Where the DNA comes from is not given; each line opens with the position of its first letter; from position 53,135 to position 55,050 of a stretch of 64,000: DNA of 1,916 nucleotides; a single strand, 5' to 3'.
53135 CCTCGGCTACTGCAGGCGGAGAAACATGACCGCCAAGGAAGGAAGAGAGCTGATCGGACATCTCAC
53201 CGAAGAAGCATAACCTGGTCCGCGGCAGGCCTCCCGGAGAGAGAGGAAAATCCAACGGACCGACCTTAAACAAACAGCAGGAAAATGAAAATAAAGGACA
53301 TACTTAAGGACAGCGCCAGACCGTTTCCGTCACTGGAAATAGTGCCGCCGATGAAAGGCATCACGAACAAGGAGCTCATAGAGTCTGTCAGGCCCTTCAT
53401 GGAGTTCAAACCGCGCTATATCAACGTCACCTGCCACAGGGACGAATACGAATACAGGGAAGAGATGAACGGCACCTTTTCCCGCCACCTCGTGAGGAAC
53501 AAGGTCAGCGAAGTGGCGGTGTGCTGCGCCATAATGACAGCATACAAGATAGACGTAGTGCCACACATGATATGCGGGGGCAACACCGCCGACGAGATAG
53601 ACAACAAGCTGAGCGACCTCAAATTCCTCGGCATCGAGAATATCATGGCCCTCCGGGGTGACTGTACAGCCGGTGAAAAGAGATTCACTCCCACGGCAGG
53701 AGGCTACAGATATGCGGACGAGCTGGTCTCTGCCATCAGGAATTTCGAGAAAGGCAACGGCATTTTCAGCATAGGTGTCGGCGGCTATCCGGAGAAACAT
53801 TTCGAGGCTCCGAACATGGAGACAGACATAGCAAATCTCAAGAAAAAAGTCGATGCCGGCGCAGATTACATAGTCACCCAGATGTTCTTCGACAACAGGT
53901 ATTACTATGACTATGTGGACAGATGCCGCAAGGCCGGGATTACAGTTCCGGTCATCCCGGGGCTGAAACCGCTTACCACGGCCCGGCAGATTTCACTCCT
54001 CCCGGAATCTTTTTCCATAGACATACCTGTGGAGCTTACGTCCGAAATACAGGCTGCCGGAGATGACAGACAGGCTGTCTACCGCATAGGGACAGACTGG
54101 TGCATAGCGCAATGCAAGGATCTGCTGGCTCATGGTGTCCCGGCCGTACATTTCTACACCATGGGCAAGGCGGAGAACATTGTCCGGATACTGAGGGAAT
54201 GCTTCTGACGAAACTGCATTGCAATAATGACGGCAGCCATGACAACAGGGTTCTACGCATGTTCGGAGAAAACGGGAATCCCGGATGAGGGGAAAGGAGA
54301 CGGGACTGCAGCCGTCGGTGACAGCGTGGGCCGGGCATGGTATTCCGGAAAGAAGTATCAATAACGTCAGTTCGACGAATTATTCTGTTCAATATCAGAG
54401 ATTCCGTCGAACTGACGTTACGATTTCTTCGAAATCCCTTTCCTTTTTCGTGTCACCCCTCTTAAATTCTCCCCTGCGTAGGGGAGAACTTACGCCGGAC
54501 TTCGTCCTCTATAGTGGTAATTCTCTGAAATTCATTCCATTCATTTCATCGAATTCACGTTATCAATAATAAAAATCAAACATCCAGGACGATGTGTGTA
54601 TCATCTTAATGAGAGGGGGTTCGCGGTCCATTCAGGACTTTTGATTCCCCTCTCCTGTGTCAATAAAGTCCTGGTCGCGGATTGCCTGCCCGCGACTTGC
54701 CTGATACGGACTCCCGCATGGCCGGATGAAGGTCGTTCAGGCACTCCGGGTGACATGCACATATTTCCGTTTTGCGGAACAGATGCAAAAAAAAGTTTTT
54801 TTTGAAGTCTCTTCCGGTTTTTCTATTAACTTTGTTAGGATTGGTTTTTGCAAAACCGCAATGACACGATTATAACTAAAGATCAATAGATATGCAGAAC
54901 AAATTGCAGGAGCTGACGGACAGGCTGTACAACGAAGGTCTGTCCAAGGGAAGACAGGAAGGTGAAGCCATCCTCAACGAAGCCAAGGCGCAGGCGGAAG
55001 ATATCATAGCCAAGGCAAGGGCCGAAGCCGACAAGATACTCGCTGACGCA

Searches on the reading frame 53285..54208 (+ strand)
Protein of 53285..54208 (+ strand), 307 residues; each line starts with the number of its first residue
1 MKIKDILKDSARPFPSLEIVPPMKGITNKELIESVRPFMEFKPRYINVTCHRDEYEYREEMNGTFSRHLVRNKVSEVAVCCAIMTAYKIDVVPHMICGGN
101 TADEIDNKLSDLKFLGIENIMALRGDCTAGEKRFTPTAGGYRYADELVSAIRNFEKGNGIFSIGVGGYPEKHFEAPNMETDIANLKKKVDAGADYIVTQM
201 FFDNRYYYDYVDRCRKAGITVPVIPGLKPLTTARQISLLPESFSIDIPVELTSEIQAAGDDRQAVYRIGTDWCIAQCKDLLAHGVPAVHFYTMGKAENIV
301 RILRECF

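Call 20: find_encoding_contigs(protein=window:53285-54208:+, flank=3000, max_places=10)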
Protein window:53285-54208:+ (307 aa): 2 contigs read that carry it; 1 place shown.
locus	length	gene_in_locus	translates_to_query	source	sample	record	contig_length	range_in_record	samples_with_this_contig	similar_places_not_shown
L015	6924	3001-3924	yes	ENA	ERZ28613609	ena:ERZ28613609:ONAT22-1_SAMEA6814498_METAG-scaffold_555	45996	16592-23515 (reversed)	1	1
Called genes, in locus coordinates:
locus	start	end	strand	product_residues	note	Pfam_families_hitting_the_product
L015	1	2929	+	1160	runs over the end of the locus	PF02574:S-methyl_trans, PF00809:Pterin_bind, PF02607:B12-binding_2, PF02310:B12-binding, PF02965:Met_synt_B12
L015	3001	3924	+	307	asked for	PF02219:MTHFR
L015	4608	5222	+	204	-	PF00430:ATP-synt_B (weak)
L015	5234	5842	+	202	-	PF10962:DUF2764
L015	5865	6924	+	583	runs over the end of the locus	PF02874:ATP-synt_ab_N, PF16886:ATP-synt_ab_Xtn, PF00006:ATP-synt_ab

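Call 23: find_homologous_proteins(query=window:53285-54208:+, max_evalue=1e-100)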
Query window:53285-54208:+ (307 aa): 3269 proteins with E <= 1e-100 among 8000 candidates; the best 120 are listed.
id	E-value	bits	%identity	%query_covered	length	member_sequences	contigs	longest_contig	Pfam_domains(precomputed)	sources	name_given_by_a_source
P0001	1.6e-208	709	100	100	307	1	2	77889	PF02219.24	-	-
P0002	4.0e-207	704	99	100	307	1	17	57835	PF02219.24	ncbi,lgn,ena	-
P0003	1.4e-206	702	99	100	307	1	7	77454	PF02219.24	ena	-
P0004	9.9e-206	700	99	100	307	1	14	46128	PF02219.24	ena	-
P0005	3.6e-205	698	98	100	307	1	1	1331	PF02219.24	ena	-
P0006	6.9e-205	697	98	100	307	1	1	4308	PF02219.24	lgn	-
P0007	1.5e-191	653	91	100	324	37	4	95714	PF02219.24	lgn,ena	-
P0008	1.7e-180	617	86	100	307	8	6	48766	PF02219.24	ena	-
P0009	1.9e-180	617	85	100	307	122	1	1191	PF02219.24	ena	-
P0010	3.4e-179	612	85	100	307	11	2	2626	PF02219.24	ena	-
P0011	1.2e-178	611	84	100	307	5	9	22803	PF02219.24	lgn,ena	-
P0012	1.2e-178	611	83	100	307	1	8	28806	PF02219.24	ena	-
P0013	3.5e-178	609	85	100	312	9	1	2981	PF02219.24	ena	-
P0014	4.3e-178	609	83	100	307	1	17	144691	PF02219.24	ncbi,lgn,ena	-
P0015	1.8e-177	607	85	98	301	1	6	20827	PF02219.24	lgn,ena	-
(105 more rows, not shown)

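Call 24: find_encoding_contigs(protein=P0002, flank=2500, max_places=8)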
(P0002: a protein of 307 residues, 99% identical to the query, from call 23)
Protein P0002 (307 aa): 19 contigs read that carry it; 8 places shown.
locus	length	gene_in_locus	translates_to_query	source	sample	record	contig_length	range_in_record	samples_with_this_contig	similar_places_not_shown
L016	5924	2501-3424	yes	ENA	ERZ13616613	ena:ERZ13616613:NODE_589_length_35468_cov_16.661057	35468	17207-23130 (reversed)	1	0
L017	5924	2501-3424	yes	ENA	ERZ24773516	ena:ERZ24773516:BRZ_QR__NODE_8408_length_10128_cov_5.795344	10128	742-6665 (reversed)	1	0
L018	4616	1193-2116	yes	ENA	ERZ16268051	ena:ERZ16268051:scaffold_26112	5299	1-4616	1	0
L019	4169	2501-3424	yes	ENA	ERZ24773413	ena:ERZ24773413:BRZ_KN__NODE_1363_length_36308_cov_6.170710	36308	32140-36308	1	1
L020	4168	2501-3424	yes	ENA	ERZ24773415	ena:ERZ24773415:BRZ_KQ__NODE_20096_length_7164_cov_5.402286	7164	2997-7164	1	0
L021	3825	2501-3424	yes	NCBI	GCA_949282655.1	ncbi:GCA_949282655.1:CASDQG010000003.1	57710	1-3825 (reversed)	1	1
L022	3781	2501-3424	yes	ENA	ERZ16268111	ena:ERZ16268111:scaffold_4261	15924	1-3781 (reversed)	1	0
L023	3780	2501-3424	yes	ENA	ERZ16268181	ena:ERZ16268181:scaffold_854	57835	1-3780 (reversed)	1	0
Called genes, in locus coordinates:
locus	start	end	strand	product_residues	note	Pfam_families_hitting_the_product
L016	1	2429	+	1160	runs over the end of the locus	PF02574:S-methyl_trans, PF00809:Pterin_bind, PF02607:B12-binding_2, PF02310:B12-binding, PF02965:Met_synt_B12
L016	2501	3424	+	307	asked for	PF02219:MTHFR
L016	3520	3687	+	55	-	-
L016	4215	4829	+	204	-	PF00430:ATP-synt_B (weak)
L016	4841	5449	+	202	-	PF10962:DUF2764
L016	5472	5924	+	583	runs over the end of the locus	PF02874:ATP-synt_ab_N, PF16886:ATP-synt_ab_Xtn, PF00006:ATP-synt_ab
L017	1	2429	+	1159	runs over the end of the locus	PF02574:S-methyl_trans, PF00809:Pterin_bind, PF02607:B12-binding_2, PF02310:B12-binding, PF02965:Met_synt_B12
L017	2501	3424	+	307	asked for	PF02219:MTHFR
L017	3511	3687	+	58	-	-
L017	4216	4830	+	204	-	PF00430:ATP-synt_B (weak)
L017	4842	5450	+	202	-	PF10962:DUF2764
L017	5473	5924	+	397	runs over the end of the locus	?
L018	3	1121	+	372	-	?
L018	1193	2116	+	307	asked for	PF02219:MTHFR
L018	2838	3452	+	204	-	PF00430:ATP-synt_B (weak)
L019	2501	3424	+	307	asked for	PF02219:MTHFR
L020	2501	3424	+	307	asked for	PF02219:MTHFR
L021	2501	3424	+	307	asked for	PF02219:MTHFR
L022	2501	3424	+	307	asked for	PF02219:MTHFR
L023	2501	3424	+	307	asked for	PF02219:MTHFR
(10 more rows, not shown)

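Call 25: find_encoding_contigs(protein=P0007, flank=2500, max_places=4)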
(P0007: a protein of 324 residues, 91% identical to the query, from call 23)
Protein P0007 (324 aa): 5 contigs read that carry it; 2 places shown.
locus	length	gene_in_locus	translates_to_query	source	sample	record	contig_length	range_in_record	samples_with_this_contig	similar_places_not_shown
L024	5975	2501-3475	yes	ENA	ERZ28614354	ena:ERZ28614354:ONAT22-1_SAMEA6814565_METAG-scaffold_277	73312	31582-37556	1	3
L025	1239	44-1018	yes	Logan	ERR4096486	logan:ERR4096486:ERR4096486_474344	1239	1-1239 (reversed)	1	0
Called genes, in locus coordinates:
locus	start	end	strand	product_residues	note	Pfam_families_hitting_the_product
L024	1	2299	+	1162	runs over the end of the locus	PF02574:S-methyl_trans, PF00809:Pterin_bind, PF02607:B12-binding_2, PF02310:B12-binding, PF02965:Met_synt_B12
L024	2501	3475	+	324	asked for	PF02219:MTHFR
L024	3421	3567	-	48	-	-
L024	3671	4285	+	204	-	-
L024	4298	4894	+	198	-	PF10962:DUF2764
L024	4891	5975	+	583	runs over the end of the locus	PF02874:ATP-synt_ab_N, PF16886:ATP-synt_ab_Xtn, PF00006:ATP-synt_ab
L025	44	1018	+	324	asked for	PF02219:MTHFR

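Call 26: find_encoding_contigs(protein=P0008, flank=2500, max_places=4)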
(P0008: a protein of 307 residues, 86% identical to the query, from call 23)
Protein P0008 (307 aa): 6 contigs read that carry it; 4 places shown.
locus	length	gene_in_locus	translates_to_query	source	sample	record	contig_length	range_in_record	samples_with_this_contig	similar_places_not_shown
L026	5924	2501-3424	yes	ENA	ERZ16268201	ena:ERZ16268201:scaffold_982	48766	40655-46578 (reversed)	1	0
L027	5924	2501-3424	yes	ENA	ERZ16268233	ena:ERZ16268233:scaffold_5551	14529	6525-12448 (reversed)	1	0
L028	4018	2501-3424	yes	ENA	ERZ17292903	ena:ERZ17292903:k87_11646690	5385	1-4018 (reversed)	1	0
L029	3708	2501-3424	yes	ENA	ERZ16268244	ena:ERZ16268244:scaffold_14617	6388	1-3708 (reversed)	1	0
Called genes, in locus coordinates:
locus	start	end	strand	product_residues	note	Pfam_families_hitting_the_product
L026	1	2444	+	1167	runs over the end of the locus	PF02574:S-methyl_trans, PF00809:Pterin_bind, PF02607:B12-binding_2, PF02310:B12-binding, PF02965:Met_synt_B12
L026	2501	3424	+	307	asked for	PF02219:MTHFR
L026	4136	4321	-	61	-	-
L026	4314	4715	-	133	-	-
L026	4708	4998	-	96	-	-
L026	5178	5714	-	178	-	PF25223:DUF7841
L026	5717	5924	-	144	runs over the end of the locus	-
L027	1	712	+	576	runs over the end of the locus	PF02574:S-methyl_trans, PF00809:Pterin_bind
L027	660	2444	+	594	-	PF02607:B12-binding_2, PF02310:B12-binding, PF02965:Met_synt_B12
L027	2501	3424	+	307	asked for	PF02219:MTHFR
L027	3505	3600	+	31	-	-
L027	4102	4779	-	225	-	PF04298:Zn_peptidase_2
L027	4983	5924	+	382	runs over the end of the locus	PF01168:Ala_racemase_N, PF00842:Ala_racemase_C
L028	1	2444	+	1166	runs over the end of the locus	PF02574:S-methyl_trans, PF00809:Pterin_bind, PF02607:B12-binding_2, PF02310:B12-binding, PF02965:Met_synt_B12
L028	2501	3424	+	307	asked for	PF02219:MTHFR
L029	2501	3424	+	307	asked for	PF02219:MTHFR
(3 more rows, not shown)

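Call 55: find_encoding_contigs(protein=P0014, flank=10000, max_places=10)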
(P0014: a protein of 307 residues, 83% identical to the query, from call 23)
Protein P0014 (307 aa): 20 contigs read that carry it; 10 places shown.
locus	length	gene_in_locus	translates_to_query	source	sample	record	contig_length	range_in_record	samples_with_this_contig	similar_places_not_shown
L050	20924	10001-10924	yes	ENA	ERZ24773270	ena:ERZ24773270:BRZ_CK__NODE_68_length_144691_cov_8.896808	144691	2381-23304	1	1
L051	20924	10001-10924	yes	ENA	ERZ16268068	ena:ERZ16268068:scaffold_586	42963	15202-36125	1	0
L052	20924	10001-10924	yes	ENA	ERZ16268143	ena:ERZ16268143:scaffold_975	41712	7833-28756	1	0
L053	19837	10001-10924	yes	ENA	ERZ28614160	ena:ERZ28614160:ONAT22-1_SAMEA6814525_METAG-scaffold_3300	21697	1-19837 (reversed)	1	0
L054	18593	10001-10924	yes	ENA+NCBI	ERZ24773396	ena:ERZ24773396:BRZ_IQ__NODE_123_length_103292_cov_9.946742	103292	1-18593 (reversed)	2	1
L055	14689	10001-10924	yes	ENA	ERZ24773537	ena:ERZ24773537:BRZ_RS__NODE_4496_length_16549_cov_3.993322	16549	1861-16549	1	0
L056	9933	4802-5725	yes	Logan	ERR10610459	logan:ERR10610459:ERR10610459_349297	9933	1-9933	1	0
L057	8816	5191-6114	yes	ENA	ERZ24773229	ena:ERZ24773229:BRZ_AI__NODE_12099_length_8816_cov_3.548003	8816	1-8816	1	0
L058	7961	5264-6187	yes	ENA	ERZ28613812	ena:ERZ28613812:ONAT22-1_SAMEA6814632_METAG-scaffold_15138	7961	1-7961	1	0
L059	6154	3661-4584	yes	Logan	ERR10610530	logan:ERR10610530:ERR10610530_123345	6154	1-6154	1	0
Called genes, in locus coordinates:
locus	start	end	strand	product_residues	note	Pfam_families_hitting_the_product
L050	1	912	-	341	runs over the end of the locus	PF00389:2-Hacid_dh, PF02826:2-Hacid_dh_C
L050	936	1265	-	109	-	PF05258:DciA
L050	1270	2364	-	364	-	PF02463:SMC_N, PF13175:AAA_15, PF13476:AAA_23, PF13304:AAA_21 (weak)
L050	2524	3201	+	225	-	PF13174:TPR_6 (faint), PF13176:TPR_7 (faint), PF13181:TPR_8 (faint), PF13432:TPR_16 (faint), PF00515:TPR_1 (faint), PF07719:TPR_2 (faint), PF13424:TPR_12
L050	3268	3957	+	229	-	PF20772:TACO1_YebC_N, PF01709:Transcrip_reg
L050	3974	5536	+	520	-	PF01039:Carboxyl_trans, PF03255:ACCA (weak)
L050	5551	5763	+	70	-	-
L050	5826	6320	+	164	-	PF00364:Biotin_lipoyl, PF25973:BSH_CzcB (faint), PF25984:BSH_YknX (weak)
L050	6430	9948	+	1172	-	PF02574:S-methyl_trans, PF00809:Pterin_bind, PF02607:B12-binding_2, PF02310:B12-binding, PF02965:Met_synt_B12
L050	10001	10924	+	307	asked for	PF02219:MTHFR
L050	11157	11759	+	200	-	-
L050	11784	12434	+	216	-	PF10962:DUF2764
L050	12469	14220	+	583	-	PF02874:ATP-synt_ab_N, PF16886:ATP-synt_ab_Xtn, PF00006:ATP-synt_ab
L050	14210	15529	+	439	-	PF00006:ATP-synt_ab, PF22919:ATP-synt_VA_C (weak)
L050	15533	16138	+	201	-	PF01813:ATP-synt_D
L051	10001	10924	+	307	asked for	PF02219:MTHFR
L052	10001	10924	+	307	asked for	PF02219:MTHFR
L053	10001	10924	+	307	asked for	PF02219:MTHFR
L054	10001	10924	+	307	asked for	PF02219:MTHFR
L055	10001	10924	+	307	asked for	PF02219:MTHFR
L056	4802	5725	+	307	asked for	PF02219:MTHFR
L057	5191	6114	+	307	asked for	PF02219:MTHFR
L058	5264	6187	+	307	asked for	PF02219:MTHFR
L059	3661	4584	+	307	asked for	PF02219:MTHFR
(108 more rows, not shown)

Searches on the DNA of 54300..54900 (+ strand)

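Call 37: search_dna_similar(query=window:54364-54560:+, collection=plasmids, mode=distant, max_evalue=0.01)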
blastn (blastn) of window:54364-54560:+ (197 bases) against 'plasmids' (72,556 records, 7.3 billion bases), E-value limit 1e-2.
No match.

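Call 61: search_rna_families(source=window, start=54300, end=54900, threshold=evalue, max_evalue=1)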
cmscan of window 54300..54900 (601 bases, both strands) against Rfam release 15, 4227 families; matches with E-value up to 1: 2.
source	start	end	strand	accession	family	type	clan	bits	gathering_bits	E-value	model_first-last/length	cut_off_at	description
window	54356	54424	-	RF04024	mir-9571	Gene; miRNA;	-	21.4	100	0.16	1-86/86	no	mir-9571 microRNA precursor family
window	54357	54452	-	RF01633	ceN43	Gene; snRNA; snoRNA; HACA-box;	-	18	50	0.64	1-129/129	no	Caenorhabditis snoRNA ceN43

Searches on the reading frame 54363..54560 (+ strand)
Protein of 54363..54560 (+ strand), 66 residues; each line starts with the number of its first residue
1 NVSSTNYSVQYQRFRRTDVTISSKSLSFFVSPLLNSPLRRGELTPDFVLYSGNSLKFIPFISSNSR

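Call 64: find_homologous_proteins(query=window:54363-54560:+, max_evalue=0.001)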
Query window:54363-54560:+ (66 aa): 10 proteins with E <= 0.001 among 13 candidates.
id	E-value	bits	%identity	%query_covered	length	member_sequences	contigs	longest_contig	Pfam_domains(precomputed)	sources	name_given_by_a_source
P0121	1.2e-28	115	91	100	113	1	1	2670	-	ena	-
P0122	8.3e-15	71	83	73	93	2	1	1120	-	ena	-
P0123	3.4e-12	63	92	56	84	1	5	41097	-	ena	-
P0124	3.7e-12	63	92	56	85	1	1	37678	-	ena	-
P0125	4.1e-11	60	89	56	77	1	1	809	-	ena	-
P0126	6.8e-11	59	88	48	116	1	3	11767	-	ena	-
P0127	3.6e-6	44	96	39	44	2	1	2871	-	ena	-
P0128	3.9e-5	41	67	64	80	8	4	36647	-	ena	-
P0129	2.1e-4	39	96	36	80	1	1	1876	-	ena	-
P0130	8.9e-4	37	88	39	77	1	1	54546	-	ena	-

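Call 65: find_encoding_contigs(protein=P0123, flank=10000, max_places=10)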
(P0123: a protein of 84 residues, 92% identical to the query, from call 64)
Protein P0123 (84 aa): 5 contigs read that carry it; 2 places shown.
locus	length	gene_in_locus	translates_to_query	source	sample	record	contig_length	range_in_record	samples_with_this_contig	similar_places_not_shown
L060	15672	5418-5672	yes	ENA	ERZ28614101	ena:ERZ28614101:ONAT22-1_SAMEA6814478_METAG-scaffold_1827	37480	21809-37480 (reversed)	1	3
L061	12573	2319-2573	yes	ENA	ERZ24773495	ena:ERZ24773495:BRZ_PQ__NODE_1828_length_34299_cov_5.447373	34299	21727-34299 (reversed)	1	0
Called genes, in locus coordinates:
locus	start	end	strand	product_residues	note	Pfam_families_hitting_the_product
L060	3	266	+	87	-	?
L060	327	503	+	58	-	-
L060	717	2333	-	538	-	-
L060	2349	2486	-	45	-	-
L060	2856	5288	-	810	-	PF00933:Glyco_hydro_3, PF01915:Glyco_hydro_3_C, PF07691:PA14, PF14310:Fn3-like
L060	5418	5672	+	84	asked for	-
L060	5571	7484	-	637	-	PF00085:Thioredoxin (faint), PF08534:Redoxin, PF13905:Thioredoxin_8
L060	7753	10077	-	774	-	PF00933:Glyco_hydro_3, PF01915:Glyco_hydro_3_C, PF14310:Fn3-like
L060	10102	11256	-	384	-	PF16227:DUF4886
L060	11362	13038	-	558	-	-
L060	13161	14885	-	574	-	-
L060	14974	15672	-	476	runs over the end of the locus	PF14292:SusE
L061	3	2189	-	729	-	?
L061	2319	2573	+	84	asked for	-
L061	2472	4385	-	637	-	PF00085:Thioredoxin (faint), PF08534:Redoxin, PF13905:Thioredoxin_8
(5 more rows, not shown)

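Call 66: find_encoding_contigs(protein=P0128, flank=10000, max_places=10)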
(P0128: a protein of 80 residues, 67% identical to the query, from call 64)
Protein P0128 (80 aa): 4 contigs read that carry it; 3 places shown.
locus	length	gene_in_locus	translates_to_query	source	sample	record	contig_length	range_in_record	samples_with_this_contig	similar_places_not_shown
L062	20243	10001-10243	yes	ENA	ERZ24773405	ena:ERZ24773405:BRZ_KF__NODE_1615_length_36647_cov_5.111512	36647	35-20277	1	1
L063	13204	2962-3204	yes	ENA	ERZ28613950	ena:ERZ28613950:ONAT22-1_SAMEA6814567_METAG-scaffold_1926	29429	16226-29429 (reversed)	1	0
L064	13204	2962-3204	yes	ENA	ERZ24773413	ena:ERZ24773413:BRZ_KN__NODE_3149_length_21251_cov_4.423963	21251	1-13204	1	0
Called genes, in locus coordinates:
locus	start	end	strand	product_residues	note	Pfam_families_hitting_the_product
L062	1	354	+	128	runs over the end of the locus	?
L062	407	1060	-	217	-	PF14681:UPRTase, PF00156:Pribosyltran (weak)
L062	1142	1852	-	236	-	PF20582:UPF0758_N, PF04002:RadC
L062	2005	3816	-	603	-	PF00682:HMGL-like (weak), PF02436:PYC_OADA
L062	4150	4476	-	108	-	PF09919:DUF2149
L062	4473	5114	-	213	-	PF01618:MotA_ExbB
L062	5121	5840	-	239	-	-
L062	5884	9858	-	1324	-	PF02514:CobN-Mg_chel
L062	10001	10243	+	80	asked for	-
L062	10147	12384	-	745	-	PF14508:GH97_N, PF10566:Glyco_hydro_97, PF14509:GH97_C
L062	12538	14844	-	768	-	-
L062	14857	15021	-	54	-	-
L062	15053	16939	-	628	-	PF13004:BACON (weak)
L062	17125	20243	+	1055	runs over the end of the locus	PF13620:CarboxypepD_reg, PF13715:CarbopepD_reg_2, PF07715:Plug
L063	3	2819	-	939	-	?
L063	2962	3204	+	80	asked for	-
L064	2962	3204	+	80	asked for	-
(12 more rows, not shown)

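Call 67: find_encoding_contigs(protein=P0126, flank=10000, max_places=10)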
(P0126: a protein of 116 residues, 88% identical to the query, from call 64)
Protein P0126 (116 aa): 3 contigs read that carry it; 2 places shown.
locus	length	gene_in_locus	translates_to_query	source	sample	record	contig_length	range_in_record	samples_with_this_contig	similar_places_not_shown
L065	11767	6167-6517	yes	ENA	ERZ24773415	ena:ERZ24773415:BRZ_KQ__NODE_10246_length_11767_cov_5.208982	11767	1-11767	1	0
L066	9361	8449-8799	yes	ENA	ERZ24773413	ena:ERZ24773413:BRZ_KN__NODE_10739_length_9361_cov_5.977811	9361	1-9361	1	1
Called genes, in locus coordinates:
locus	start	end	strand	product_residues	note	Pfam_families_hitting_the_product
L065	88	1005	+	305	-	-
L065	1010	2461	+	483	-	PF02386:TrkH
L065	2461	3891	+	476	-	PF13604:AAA_30, PF13245:AAA_19, PF13538:UvrD_C_2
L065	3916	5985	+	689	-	PF00930:DPPIV_N, PF25174:Beta-prop_THOC3 (faint), PF26549:Tricorn_N (faint), PF02129:Peptidase_S15 (faint), PF00326:Peptidase_S9, PF01738:DLH (faint)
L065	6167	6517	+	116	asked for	-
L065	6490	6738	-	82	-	PF01197:Ribosomal_L31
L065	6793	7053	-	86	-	-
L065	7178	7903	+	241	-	PF27507:DjlA_TM, PF05099:TerB, PF00226:DnaJ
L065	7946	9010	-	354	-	PF07075:NamZ_N, PF20732:NamZ_C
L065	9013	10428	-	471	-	PF02878:PGM_PMM_I, PF02879:PGM_PMM_II, PF02880:PGM_PMM_III, PF00408:PGM_PMM_IV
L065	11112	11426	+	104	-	PF04342:DMT_6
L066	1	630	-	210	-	?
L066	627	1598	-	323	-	-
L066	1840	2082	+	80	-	-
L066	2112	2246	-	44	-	-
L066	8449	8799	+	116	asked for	-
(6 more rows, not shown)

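Call 68: find_encoding_contigs(protein=P0130, flank=10000, max_places=10)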
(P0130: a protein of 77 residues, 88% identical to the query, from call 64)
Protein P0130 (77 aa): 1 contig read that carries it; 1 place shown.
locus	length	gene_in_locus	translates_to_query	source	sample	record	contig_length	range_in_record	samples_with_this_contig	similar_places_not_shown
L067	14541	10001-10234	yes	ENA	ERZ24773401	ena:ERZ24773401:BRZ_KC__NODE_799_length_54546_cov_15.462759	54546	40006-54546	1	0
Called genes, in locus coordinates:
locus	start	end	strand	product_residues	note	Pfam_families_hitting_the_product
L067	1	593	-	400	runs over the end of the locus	PF07470:Glyco_hydro_88 (weak), PF03663:Glyco_hydro_76 (weak)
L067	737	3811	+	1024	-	PF09092:Lyase_N, PF09093:Lyase_catalyt, PF02278:Lyase_8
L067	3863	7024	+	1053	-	PF13620:CarboxypepD_reg, PF13715:CarbopepD_reg_2, PF07715:Plug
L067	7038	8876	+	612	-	PF14322:SusD-like_3, PF07980:SusD_RagB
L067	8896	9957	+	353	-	PF16409:DUF5017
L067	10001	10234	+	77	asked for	-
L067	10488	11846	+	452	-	PF01637:ATPase_2, PF13173:AAA_14 (weak), PF13401:AAA_22 (faint)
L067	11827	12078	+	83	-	-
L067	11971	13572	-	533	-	PF03571:Peptidase_M49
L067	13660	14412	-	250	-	PF00121:TIM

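Call 69: find_encoding_contigs(protein=P0124, flank=10000, max_places=10)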
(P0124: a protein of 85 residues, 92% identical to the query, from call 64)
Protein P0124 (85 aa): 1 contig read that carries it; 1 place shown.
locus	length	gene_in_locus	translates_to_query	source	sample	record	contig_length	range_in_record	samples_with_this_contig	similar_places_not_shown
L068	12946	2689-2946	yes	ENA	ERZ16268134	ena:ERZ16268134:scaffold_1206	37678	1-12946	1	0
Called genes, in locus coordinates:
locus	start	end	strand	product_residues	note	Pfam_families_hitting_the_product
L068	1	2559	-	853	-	?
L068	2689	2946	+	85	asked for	-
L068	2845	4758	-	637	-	PF00085:Thioredoxin (faint), PF08534:Redoxin, PF13905:Thioredoxin_8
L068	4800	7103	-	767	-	PF00933:Glyco_hydro_3, PF01915:Glyco_hydro_3_C, PF14310:Fn3-like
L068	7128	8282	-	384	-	PF16227:DUF4886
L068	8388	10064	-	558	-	-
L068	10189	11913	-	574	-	-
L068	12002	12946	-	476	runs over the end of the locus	PF14292:SusE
